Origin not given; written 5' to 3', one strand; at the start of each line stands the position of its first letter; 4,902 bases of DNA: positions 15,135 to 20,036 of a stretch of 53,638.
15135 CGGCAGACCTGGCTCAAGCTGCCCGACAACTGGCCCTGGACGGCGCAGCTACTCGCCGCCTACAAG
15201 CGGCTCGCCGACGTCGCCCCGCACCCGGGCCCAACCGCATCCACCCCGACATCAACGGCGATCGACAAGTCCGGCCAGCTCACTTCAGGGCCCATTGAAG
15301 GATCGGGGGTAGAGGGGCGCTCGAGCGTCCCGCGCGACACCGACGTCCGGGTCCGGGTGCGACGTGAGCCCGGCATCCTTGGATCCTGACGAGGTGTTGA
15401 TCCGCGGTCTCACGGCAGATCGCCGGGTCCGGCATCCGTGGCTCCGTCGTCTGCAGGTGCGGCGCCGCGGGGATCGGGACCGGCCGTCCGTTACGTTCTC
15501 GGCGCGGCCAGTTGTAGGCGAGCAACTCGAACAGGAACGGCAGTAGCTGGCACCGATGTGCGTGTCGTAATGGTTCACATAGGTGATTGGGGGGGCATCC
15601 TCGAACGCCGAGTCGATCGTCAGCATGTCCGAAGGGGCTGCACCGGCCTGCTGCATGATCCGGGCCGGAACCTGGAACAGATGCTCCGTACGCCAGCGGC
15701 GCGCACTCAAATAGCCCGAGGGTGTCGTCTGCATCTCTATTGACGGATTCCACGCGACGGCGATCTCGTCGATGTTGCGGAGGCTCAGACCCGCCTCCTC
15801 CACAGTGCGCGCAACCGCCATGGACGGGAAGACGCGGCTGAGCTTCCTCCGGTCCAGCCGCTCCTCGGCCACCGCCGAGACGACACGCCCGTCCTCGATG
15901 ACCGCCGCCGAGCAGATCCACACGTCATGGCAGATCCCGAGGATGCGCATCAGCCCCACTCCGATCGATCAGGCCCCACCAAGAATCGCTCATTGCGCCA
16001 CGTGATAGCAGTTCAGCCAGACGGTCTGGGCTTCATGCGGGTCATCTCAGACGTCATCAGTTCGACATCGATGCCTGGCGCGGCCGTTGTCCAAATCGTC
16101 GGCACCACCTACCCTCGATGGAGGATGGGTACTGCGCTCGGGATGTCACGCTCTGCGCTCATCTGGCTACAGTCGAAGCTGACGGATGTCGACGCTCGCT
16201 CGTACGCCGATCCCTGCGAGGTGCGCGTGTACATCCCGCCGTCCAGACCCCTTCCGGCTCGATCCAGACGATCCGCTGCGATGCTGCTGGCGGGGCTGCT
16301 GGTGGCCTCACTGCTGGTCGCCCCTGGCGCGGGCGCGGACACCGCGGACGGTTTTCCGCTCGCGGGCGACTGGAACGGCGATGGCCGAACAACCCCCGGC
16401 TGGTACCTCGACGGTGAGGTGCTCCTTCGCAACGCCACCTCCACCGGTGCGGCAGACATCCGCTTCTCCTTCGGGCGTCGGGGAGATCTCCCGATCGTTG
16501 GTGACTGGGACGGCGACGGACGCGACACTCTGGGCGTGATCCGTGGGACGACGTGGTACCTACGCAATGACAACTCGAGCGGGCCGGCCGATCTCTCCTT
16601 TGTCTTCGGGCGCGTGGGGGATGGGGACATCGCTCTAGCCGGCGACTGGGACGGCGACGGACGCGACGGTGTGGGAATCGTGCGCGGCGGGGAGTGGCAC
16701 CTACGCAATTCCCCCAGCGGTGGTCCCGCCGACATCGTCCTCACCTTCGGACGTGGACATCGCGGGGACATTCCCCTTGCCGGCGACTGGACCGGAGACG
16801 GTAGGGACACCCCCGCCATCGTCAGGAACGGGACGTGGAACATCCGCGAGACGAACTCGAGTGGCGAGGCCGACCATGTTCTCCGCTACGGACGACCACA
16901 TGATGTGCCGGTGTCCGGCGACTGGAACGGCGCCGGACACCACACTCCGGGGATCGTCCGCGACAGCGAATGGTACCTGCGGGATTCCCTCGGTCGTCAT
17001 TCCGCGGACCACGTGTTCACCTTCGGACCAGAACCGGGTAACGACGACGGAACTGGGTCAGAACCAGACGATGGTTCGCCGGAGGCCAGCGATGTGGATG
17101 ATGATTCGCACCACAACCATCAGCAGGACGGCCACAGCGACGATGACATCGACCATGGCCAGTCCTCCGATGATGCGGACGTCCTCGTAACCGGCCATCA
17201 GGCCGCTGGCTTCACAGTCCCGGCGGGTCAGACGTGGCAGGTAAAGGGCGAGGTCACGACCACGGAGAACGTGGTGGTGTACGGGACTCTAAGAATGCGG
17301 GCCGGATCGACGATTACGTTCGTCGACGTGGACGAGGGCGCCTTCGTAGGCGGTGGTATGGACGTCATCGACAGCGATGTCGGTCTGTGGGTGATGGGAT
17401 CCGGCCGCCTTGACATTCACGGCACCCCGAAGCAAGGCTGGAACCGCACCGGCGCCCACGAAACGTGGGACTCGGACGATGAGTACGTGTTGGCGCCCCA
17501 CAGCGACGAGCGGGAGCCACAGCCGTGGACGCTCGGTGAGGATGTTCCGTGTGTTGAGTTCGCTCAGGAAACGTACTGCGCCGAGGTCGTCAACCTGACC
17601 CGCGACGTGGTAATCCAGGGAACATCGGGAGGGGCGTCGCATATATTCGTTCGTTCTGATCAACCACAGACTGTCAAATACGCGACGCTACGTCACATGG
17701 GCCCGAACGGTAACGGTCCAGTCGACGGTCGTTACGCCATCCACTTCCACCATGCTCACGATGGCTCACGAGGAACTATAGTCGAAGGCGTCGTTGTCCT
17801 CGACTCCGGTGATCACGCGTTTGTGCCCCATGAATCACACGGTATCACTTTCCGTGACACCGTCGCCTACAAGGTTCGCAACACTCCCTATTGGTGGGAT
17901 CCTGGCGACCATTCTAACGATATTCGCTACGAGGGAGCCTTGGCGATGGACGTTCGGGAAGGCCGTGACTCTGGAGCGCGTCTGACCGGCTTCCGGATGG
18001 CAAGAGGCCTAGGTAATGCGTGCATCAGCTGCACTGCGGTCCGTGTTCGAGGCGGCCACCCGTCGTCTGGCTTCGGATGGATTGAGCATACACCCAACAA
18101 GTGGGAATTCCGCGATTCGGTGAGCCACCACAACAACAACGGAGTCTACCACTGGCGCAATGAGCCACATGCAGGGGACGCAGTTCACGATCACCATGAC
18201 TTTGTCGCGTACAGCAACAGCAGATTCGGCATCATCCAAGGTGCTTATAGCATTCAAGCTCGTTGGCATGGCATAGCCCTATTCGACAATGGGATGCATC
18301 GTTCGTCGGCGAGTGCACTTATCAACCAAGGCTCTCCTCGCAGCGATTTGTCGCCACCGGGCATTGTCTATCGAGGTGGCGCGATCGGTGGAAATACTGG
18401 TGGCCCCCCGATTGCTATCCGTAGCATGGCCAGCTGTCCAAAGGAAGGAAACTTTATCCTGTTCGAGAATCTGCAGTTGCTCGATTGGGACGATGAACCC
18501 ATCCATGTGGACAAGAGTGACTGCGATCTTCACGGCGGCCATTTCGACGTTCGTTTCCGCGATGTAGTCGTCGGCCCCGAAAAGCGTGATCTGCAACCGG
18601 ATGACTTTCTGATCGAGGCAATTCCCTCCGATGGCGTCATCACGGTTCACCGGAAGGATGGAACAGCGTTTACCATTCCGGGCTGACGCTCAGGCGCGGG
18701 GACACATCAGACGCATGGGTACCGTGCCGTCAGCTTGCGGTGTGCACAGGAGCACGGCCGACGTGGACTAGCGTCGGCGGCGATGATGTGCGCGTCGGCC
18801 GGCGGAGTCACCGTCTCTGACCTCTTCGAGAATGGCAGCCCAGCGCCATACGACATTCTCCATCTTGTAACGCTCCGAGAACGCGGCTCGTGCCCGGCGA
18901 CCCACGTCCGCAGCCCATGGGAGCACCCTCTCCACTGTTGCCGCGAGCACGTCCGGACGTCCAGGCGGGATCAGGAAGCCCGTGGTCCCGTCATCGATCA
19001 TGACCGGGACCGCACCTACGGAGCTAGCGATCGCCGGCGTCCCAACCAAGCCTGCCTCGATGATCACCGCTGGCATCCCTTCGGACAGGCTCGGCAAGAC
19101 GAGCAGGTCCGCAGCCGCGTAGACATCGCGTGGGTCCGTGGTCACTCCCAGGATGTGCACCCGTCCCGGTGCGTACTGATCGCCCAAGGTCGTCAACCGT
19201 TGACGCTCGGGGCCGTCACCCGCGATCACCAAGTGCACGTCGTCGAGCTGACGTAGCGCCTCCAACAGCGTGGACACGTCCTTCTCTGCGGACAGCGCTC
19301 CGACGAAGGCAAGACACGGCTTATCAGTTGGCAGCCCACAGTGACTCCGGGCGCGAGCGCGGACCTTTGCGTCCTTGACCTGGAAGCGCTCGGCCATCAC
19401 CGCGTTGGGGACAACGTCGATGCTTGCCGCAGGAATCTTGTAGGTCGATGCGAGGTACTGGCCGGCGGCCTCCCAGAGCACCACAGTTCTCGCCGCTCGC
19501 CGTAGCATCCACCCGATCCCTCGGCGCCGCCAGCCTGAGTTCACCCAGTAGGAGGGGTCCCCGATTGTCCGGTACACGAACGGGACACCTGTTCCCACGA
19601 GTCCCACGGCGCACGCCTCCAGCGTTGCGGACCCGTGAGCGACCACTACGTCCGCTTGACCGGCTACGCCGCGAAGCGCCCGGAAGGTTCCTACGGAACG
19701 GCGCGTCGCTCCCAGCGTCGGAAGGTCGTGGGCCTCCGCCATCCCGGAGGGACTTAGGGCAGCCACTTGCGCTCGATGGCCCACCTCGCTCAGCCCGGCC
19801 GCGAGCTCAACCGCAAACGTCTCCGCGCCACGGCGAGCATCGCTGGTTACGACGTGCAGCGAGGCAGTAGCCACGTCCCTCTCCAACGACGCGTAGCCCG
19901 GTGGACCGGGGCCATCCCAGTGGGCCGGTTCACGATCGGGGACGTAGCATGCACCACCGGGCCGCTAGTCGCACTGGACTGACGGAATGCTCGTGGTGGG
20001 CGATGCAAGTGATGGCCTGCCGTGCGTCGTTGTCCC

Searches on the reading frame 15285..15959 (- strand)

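Call 8: search_protein_families(library=pfam, proteins=[window:15285-15959:-], max_evalue=0.01)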
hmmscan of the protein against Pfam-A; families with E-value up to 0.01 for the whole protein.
window:15285-15959:- (224 aa): 1 family
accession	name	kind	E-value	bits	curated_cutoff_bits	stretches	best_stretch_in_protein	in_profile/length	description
PF02543.21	Carbam_trans_N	-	1e-08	35.4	24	1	5-142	1-144/346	Carbamoyltransferase N-terminus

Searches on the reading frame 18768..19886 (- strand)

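Call 8: search_protein_families(library=pfam, proteins=[window:18768-19886:-], max_evalue=0.01)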
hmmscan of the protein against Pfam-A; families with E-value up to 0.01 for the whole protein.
window:18768-19886:- (372 aa): 3 families
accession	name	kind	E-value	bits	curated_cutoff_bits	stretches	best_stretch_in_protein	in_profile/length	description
PF00534.26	Glycos_transf_1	-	2.8e-31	108.8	26.4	1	181-322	7-156/172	Glycosyl transferases group 1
PF13692.12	Glyco_trans_1_4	-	1.2e-30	107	27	1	190-322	2-140/142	Glycosyl transferases group 1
PF13439.12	Glyco_transf_4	-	9.4e-15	55.5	28.5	1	20-166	3-169/170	Glycosyltransferase Family 4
